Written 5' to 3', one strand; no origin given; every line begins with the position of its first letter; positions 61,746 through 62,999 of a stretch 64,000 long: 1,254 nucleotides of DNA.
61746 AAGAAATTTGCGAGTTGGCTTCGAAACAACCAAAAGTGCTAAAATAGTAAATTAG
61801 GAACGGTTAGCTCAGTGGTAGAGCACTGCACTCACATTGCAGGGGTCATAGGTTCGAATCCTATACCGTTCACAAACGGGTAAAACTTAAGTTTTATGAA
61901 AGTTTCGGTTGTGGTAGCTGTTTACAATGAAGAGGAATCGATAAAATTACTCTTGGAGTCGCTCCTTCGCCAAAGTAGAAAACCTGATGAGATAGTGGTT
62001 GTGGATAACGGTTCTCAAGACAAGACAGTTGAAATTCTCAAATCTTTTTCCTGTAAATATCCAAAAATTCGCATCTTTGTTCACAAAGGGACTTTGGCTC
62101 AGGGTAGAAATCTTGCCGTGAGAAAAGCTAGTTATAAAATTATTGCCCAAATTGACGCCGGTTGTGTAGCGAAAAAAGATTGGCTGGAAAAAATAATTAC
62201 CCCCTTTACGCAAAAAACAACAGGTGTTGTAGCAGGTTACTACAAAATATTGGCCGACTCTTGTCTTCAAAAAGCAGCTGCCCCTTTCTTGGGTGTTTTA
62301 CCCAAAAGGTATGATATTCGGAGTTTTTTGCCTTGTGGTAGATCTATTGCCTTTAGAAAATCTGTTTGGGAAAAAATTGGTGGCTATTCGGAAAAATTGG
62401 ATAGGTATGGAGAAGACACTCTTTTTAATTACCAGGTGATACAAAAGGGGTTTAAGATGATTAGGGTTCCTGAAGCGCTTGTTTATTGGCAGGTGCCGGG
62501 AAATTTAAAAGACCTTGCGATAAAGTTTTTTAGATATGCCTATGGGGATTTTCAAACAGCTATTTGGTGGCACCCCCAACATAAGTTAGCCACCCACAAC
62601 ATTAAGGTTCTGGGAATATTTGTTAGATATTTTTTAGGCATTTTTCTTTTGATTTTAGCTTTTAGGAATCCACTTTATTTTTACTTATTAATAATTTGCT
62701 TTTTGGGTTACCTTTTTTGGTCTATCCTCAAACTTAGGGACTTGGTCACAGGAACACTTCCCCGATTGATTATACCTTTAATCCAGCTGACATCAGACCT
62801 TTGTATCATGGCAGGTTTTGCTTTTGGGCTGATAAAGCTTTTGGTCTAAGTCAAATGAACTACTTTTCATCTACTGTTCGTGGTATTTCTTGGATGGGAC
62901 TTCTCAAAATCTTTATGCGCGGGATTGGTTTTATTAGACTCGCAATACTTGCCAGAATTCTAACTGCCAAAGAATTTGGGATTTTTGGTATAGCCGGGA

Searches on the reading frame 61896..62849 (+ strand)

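Call 86: search_protein_families(library=ncbifam, proteins=[window:61896-62849:+], max_evalue=0.00001)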
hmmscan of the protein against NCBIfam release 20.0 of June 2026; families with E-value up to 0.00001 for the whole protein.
window:61896-62849:+ (317 aa): 19 families
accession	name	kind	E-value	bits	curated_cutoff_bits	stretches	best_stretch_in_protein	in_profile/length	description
TIGR03937.1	PgaC_IcaA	equivalog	3.2e-21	75.8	422.3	1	2-256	46-307/407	poly-beta-1,6-N-acetyl-D-glucosamine synthase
TIGR03965.1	mycofact_glyco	equivalog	3.8e-19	68.9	280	1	2-218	75-300/467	mycofactocin biosynthesis glycosyltransferase MftF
NF041875.1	EPS_EpsD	equivalog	8.3e-18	64.8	370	1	3-115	1-115/325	exopolysaccharide biosynthesis glycosyltransferase EpsD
TIGR04283.1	glyco_like_mftF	equivalog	1.4e-16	60.7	182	1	3-192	1-179/221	TIGR04283 family arsenosugar biosynthesis glycosyltransferase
NF007482.0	PRK10073.1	equivalog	6.3e-15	55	423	1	2-102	7-108/334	glycosyltransferase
NF041394.1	GtaseAglG_Halo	equivalog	1.6e-14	53.9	440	1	1-176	1-186/304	glucosyl-dolichyl phosphate glucuronosyltransferase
NF038302.1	EPS_HpsE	equivalog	4.1e-14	52.3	300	1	2-160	2-177/307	hormogonium polysaccharide biosynthesis glycosyltransferase HpsE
NF053739.1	GlytfEpsEBac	equivalog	4.6e-14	52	450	1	2-196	2-200/265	glycosyltransferase EpsE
NF047683.1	TeichurnBiosyTuaG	equivalog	3e-12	46.7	400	1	2-120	7-127/252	teichuronic acid biosynthesis protein TuaG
NF045692.1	OglycostaseCruG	equivalog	1.9e-11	43.6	600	1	2-63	42-103/386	2'-O-glycosyltransferase CruG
TIGR03111.1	glyc2_xrt_Gpos1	hypoth_equivalog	2.3e-10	39.9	363.95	1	2-108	50-160/439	TIGR03111 family XrtG-associated glycosyltransferase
TIGR03472.1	HpnI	equivalog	3e-10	39.5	310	1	2-198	42-251/373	bacteriohopanetetrol glucosamine biosynthesis glycosyltransferase HpnI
NF038299.1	EPS_HpsN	equivalog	5.3e-10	38.8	425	1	2-115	2-118/317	hormogonium polysaccharide biosynthesis glycosyltransferase HpsN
TIGR04242.1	nodulat_NodC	equivalog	3e-07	29.8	550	0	2-115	49-167/395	chitooligosaccharide synthase NodC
NF047588.1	GlcsyltransPgfSStrep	equivalog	6.9e-07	28.8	500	1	1-61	1-65/308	glycosyltransferase PgfS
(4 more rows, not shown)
